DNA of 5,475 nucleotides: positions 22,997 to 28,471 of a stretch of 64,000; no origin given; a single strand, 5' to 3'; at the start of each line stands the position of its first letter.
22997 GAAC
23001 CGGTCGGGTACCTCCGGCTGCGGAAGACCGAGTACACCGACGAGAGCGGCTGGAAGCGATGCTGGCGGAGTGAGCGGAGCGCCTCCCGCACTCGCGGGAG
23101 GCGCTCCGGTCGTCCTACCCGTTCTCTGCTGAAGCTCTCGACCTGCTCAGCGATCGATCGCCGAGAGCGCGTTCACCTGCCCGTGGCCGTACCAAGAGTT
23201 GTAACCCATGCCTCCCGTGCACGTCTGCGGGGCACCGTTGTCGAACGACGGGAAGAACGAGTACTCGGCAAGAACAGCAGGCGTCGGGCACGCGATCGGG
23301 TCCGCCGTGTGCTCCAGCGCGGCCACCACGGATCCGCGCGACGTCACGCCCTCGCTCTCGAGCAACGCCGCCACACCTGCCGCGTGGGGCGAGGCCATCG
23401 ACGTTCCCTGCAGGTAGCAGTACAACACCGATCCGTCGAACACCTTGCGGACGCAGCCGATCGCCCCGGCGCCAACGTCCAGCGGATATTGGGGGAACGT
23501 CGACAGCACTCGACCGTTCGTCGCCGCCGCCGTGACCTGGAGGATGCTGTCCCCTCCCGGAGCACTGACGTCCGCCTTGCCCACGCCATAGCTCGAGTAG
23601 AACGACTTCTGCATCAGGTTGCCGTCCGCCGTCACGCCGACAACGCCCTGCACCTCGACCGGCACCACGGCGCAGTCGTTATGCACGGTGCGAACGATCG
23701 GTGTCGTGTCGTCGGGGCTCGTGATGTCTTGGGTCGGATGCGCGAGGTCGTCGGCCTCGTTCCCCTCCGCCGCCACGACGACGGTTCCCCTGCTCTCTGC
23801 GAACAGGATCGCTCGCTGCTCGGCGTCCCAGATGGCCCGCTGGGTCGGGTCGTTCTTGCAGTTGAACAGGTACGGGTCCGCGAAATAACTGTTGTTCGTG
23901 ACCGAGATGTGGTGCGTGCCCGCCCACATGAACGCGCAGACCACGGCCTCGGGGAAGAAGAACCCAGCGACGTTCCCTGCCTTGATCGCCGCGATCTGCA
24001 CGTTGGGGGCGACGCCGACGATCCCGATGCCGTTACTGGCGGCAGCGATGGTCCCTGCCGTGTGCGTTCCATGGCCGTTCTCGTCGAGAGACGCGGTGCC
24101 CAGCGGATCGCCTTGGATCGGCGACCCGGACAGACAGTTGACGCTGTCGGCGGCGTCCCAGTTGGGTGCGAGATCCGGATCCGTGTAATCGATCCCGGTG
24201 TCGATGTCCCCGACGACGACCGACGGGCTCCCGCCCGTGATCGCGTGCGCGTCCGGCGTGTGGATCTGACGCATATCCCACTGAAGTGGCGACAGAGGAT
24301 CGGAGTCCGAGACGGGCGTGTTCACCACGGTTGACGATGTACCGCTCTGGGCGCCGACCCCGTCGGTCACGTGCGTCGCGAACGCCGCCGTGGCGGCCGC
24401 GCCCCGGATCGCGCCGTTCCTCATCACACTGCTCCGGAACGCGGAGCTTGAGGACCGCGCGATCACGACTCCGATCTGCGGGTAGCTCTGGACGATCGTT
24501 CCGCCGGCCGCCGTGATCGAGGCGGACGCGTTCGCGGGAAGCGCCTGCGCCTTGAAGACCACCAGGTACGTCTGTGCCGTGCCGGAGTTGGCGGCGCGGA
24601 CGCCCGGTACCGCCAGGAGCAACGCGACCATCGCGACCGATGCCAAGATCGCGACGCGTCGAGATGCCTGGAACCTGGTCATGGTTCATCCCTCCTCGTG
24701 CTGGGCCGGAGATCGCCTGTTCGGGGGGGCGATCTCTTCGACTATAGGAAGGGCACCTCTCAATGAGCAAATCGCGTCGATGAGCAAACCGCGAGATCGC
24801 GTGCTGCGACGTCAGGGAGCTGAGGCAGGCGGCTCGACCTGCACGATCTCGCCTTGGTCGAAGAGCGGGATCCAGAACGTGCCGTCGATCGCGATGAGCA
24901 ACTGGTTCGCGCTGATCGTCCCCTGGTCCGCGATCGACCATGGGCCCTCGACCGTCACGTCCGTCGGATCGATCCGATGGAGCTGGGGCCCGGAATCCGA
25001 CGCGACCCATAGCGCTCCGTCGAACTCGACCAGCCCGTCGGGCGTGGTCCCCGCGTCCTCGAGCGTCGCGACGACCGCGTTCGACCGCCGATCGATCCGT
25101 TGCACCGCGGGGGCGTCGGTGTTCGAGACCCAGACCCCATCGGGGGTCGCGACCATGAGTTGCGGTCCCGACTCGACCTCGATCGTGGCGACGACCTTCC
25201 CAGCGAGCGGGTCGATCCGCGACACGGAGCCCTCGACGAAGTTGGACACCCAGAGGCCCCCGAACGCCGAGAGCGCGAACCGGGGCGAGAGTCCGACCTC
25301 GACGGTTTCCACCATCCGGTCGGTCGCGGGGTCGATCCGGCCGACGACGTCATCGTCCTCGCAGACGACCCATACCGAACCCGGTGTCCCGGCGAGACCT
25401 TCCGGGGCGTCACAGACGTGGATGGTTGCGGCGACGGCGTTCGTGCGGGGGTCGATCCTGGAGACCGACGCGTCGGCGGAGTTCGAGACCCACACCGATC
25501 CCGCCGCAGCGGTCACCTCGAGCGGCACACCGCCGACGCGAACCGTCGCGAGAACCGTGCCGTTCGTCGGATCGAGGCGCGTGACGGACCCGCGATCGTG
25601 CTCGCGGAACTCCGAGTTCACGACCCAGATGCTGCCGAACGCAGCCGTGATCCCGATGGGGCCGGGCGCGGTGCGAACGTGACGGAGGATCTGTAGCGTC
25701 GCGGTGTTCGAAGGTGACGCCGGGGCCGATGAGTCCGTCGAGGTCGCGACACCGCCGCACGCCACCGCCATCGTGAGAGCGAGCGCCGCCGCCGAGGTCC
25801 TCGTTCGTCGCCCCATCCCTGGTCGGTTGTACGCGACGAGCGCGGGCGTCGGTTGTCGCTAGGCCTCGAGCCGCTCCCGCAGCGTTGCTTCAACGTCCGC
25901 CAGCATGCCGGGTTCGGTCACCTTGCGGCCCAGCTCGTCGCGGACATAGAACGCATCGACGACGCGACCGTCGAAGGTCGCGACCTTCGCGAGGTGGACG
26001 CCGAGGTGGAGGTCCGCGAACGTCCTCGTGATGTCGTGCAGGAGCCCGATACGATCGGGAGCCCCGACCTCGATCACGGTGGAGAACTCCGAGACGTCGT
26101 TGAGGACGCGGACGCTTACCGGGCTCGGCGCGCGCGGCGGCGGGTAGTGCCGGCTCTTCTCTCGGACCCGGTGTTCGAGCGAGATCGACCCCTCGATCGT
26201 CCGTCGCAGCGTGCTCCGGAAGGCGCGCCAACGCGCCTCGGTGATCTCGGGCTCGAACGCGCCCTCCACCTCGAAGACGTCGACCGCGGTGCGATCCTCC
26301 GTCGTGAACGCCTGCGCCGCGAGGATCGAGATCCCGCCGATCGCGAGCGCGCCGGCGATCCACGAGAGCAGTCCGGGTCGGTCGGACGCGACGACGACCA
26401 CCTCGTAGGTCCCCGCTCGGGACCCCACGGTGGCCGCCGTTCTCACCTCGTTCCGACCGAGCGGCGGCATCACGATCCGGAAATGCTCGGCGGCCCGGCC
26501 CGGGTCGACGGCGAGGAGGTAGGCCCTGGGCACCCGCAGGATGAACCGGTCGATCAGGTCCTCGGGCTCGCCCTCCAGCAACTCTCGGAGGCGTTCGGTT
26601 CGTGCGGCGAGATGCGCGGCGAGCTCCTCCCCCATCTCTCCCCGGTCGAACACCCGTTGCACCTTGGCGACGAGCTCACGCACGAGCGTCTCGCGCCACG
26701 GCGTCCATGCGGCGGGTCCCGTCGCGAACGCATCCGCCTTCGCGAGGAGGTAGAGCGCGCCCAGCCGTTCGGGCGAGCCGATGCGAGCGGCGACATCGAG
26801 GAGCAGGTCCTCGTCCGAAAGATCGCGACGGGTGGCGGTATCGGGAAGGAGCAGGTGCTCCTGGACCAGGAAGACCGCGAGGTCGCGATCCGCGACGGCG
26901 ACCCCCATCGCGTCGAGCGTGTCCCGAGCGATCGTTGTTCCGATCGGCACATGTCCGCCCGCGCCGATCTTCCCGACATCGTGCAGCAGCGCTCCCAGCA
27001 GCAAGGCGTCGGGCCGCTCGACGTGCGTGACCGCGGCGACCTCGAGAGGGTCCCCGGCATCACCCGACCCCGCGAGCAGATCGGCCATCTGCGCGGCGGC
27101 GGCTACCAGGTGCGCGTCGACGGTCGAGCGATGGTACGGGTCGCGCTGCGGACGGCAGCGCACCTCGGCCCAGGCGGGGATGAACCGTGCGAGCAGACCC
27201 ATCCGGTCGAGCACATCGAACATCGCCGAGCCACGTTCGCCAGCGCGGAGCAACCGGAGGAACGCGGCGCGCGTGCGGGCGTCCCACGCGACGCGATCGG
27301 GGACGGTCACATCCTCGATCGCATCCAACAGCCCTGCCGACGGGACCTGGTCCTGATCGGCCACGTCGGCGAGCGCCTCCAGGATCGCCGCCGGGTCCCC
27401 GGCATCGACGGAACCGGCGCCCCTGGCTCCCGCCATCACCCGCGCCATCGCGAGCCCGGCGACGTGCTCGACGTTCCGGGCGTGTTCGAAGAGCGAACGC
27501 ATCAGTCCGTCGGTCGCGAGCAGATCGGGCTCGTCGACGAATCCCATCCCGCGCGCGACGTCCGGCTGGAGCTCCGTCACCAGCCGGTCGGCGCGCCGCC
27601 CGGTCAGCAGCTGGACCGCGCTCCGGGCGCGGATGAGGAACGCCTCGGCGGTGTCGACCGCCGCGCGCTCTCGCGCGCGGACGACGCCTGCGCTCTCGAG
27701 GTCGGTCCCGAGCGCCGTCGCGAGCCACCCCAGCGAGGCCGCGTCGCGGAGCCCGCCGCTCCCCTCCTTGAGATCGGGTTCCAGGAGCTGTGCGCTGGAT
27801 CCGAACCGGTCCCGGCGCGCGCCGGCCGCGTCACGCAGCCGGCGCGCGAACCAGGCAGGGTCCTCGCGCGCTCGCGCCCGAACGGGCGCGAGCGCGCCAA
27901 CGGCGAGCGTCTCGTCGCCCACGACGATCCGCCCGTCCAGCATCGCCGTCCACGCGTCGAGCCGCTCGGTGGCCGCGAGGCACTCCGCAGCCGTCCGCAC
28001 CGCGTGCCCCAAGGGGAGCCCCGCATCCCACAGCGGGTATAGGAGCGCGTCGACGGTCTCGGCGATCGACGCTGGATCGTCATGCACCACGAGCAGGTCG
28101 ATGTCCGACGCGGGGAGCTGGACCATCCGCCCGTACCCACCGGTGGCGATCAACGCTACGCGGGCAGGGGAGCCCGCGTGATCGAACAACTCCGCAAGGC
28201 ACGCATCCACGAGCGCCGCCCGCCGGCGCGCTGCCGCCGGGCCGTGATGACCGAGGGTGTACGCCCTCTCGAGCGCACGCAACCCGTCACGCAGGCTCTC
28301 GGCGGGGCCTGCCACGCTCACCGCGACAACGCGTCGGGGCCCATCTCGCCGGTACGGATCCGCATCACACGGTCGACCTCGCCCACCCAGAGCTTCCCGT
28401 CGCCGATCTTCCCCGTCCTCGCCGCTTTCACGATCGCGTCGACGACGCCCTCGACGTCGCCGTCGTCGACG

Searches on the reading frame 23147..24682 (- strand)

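Call 37: search_protein_families(library=pfam, proteins=[window:23147-24682:-], max_evalue=0.00001)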
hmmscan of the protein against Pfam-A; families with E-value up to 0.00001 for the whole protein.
window:23147-24682:- (511 aa): 1 family
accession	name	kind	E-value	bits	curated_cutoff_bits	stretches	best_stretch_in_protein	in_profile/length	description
PF00082.27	Peptidase_S8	-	9.2e-34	117.5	21.8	1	154-473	3-274/288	Subtilase family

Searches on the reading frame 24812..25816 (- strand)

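Call 37: search_protein_families(library=pfam, proteins=[window:24812-25816:-], max_evalue=0.00001)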
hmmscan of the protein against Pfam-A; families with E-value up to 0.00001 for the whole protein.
window:24812-25816:- (334 aa): 4 families
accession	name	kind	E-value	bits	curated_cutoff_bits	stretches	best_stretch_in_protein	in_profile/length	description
PF24684.1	Vgb_lyase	-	1.3e-13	50.9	50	1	186-327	24-165/290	Virginiamycin B lyase family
PF16819.11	DUF5074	-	8.8e-10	38.6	27.2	0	61-129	147-219/353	Domain of unknown function (DUF5074)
PF21959.2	DUF6923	-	1.6e-09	38.3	27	0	75-242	69-228/234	Repeat of unknown function (DUF6923)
PF21783.3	YNCE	-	2e-06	27.8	27.1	0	96-178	30-114/339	YNCE-like beta-propeller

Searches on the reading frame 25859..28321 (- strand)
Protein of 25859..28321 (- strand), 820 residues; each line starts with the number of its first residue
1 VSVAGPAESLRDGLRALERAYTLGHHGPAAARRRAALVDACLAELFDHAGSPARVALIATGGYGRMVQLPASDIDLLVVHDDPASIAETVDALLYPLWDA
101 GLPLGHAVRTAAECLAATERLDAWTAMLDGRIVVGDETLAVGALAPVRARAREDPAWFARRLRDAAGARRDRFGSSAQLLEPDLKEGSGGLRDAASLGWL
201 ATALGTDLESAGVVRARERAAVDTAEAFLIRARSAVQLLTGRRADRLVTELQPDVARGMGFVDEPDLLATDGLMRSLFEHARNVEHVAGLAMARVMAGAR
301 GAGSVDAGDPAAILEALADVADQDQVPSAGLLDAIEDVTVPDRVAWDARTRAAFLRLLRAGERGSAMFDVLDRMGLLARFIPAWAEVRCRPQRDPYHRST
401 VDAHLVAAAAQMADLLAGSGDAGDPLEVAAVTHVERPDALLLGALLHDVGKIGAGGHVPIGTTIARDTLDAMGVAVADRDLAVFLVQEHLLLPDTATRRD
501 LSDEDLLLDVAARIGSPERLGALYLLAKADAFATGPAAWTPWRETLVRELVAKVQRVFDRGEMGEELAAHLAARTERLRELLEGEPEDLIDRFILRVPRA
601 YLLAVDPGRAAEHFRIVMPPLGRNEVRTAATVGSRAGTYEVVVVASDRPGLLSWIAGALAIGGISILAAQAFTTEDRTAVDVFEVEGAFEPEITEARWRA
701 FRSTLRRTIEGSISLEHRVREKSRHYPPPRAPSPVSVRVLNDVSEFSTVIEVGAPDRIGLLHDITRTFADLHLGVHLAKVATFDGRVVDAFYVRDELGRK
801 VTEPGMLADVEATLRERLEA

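Call 37: search_protein_families(library=pfam, proteins=[window:25859-28321:-], max_evalue=0.00001)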
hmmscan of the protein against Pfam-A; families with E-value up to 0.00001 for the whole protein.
window:25859-28321:- (820 aa): 3 families
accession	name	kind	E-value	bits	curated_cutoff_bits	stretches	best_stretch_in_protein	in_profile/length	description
PF08335.16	GlnD_UR_UTase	-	2.7e-26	92.7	21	1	163-288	7-137/141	GlnD PII-uridylyltransferase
PF01842.31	ACT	-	1.5e-15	57.1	27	2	640-699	2-62/66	ACT domain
PF22754.3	bHLH-TF_ACT-like_plant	-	5.8e-06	26.9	27.6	0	747-798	10-59/75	Plant bHLH transcription factor, ACT-like domain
